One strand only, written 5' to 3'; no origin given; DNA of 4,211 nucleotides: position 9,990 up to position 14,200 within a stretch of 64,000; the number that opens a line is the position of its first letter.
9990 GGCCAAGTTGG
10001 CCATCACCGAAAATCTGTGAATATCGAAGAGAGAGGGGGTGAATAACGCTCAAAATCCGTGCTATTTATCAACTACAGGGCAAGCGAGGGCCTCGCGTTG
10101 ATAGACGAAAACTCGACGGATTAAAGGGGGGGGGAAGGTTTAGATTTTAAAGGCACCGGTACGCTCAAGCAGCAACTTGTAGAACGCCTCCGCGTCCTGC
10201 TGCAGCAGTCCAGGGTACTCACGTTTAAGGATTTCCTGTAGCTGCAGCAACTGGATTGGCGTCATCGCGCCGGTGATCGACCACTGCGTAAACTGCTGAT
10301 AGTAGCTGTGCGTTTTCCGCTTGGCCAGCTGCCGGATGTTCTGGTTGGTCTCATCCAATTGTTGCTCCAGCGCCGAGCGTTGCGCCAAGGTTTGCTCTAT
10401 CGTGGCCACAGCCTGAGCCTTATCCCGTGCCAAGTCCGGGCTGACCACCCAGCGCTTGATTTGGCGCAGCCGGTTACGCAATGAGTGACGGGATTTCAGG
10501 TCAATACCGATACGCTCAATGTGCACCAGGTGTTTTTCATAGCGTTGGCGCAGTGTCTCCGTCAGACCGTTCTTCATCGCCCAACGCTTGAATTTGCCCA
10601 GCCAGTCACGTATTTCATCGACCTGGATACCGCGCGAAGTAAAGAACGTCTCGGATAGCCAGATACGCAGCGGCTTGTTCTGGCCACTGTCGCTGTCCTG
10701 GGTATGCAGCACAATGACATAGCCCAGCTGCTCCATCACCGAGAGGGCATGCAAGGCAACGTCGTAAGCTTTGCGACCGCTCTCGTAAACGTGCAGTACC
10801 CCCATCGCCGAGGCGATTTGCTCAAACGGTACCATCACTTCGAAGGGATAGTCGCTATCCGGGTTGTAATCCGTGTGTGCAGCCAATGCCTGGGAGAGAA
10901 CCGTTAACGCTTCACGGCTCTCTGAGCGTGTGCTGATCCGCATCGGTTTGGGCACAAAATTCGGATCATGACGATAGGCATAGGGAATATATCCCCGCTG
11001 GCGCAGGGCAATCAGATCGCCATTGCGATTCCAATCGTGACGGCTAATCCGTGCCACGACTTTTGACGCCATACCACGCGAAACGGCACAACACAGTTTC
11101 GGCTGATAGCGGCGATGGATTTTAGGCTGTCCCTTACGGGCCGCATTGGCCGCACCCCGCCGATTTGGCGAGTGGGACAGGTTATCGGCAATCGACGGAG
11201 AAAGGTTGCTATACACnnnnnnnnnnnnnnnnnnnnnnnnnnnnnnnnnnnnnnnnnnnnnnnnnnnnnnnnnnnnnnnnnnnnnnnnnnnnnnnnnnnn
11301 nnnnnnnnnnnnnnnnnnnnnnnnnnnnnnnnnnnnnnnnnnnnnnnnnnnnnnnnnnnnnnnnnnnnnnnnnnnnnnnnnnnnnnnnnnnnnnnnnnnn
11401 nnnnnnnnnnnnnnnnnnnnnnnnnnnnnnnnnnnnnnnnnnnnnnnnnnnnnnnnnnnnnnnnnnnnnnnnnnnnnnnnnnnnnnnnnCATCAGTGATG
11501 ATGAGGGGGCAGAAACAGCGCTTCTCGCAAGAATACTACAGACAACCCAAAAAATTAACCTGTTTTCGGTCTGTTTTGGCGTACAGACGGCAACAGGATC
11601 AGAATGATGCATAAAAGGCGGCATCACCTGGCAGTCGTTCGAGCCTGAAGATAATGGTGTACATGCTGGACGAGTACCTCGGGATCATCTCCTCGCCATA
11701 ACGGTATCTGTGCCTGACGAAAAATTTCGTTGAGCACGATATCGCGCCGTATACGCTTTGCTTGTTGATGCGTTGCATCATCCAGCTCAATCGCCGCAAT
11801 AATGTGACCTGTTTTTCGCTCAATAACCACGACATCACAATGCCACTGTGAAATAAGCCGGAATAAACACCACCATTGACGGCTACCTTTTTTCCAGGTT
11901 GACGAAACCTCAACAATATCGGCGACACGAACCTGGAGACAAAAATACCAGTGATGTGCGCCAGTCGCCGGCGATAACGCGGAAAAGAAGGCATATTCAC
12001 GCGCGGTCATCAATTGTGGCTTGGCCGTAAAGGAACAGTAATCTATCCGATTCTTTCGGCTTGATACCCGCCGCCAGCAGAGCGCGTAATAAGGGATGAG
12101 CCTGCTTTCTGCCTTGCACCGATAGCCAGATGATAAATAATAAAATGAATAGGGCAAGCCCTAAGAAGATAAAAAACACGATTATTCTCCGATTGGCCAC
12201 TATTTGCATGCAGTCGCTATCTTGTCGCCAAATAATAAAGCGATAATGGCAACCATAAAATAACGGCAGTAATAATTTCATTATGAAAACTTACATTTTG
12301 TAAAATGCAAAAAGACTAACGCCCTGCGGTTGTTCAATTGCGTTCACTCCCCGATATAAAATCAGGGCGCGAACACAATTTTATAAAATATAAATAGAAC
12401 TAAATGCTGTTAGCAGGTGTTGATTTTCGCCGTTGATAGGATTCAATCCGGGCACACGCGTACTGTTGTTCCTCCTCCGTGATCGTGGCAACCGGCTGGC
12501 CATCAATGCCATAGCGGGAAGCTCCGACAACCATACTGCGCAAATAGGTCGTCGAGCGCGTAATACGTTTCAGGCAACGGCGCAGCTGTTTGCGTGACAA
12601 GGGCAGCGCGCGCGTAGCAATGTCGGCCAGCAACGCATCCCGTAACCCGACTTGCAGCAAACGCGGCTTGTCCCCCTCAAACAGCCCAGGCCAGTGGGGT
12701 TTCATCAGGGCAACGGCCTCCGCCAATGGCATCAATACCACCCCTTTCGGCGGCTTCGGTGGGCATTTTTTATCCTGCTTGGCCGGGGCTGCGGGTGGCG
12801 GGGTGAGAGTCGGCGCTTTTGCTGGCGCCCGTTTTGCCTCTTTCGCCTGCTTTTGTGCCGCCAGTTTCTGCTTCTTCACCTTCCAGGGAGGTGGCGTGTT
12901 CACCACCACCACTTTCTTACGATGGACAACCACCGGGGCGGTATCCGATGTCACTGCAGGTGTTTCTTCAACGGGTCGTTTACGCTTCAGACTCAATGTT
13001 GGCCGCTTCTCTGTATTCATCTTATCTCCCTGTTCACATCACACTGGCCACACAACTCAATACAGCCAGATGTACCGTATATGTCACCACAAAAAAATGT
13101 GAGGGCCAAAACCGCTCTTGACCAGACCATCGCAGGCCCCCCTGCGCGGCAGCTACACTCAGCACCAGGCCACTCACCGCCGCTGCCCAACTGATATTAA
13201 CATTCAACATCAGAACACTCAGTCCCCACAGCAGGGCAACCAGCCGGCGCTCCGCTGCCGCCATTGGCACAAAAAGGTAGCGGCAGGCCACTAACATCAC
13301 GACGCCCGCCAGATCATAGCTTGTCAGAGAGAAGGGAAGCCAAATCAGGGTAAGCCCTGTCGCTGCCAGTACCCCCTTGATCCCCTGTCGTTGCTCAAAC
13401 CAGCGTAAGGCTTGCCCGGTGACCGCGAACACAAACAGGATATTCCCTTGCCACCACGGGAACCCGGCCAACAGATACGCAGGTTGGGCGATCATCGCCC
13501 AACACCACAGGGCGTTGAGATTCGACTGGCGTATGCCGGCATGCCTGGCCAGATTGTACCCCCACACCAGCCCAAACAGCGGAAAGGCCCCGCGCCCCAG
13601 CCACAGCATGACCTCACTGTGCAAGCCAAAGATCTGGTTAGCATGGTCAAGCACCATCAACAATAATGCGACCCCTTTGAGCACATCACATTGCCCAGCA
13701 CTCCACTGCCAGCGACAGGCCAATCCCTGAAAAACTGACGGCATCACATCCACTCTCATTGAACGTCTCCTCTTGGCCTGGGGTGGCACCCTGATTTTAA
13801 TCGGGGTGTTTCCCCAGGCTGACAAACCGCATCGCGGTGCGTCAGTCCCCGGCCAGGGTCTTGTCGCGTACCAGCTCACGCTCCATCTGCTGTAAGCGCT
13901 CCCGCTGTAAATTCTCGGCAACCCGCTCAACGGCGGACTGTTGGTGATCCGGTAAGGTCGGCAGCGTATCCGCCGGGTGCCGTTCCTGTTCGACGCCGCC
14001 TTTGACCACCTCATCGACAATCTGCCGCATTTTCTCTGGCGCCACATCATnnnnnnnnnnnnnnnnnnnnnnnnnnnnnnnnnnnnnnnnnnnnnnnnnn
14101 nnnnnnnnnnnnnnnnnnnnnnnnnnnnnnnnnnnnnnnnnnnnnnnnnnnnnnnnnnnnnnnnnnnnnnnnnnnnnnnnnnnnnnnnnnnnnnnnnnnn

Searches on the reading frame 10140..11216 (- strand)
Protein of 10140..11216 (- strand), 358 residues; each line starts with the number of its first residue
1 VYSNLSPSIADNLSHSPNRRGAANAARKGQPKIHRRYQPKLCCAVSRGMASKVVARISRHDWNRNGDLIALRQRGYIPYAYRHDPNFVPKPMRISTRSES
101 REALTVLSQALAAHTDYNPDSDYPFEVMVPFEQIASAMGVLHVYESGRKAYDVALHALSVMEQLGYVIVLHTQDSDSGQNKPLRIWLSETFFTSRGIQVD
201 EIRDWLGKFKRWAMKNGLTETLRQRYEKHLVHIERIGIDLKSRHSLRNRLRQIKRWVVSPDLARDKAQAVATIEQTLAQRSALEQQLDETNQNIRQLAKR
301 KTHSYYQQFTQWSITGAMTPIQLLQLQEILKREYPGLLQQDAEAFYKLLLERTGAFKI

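Call 45: search_protein_families(library=pfam, proteins=[window:10140-11216:-], max_evalue=1)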
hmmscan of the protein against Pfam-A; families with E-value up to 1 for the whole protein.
window:10140-11216:- (358 aa): 2 families
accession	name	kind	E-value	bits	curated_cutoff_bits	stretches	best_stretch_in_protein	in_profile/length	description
PF05266.19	DUF724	-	0.11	12.8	38.4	1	225-303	72-148/188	Protein of unknown function (DUF724)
PF23125.1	Xre-MbcA-ParS_M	-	0.11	12.7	27.8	1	54-75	13-34/51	Antitoxin Xre/MbcA/ParS-like, middle domain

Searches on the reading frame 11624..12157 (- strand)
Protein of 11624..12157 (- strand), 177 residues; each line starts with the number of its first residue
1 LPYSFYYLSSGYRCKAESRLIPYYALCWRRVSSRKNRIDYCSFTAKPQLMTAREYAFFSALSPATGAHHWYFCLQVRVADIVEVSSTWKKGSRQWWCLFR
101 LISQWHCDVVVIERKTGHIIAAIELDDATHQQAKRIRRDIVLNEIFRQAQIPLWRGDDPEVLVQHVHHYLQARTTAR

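Call 45: search_protein_families(library=pfam, proteins=[window:11624-12157:-], max_evalue=1)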
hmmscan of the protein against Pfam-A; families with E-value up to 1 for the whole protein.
window:11624-12157:- (177 aa): 2 families
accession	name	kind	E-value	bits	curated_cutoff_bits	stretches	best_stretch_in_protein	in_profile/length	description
PF10881.14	DUF2726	-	2.5e-19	69.7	24.7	1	48-158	3-110/126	Protein of unknown function (DUF2726)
PF18741.7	MTES_1575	-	0.0031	18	38.2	1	103-155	23-75/96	REase_MTES_1575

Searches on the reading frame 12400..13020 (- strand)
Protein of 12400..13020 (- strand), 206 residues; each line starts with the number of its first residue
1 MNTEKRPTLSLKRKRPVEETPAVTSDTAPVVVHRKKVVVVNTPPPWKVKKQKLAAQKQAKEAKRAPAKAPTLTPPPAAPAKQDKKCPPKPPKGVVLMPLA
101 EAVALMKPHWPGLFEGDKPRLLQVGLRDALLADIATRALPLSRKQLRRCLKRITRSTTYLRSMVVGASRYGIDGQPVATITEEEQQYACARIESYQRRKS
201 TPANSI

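Call 45: search_protein_families(library=pfam, proteins=[window:12400-13020:-], max_evalue=1)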
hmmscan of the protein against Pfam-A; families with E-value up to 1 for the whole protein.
window:12400-13020:- (206 aa): 3 families
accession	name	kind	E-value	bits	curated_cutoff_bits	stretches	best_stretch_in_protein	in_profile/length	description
PF04352.18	ProQ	-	6.4e-21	74.8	27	1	99-200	4-104/109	ProQ/FINO family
PF12602.13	FinO_N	-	5e-08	33.3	25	1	1-69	1-58/63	Fertility inhibition protein N terminal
PF01669.22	Myelin_MBP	-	0.34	11.9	22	1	22-65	60-100/147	Myelin basic protein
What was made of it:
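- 12400..13020 (-): finO (RNA chaperone partner of FinP). Pfam ProQ/FinO at 6.4e-21 and FinO_N at 5e-8 (call 45).
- On TraJ (activator of the tra operon of F-like / MOBF12A plasmids): The FinO Pfam hits are at 12400-13020 (call 45).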

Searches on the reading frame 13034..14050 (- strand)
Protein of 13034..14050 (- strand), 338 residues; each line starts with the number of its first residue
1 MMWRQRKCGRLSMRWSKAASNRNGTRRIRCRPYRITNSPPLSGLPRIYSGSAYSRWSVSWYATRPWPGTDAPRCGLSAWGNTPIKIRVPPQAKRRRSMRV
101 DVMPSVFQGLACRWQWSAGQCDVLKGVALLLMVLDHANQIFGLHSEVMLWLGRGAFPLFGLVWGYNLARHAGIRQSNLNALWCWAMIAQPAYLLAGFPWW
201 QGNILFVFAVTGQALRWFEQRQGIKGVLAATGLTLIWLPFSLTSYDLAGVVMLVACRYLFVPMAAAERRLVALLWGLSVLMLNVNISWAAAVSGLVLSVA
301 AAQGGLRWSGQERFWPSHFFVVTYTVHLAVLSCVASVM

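Call 45: search_protein_families(library=pfam, proteins=[window:13034-14050:-], max_evalue=1)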
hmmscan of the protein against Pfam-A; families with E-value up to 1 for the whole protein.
window:13034-14050:- (338 aa): 1 family
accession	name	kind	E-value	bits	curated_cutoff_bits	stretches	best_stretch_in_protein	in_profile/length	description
PF05857.17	TraX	-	1.7e-41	143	25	1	121-334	2-216/217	TraX protein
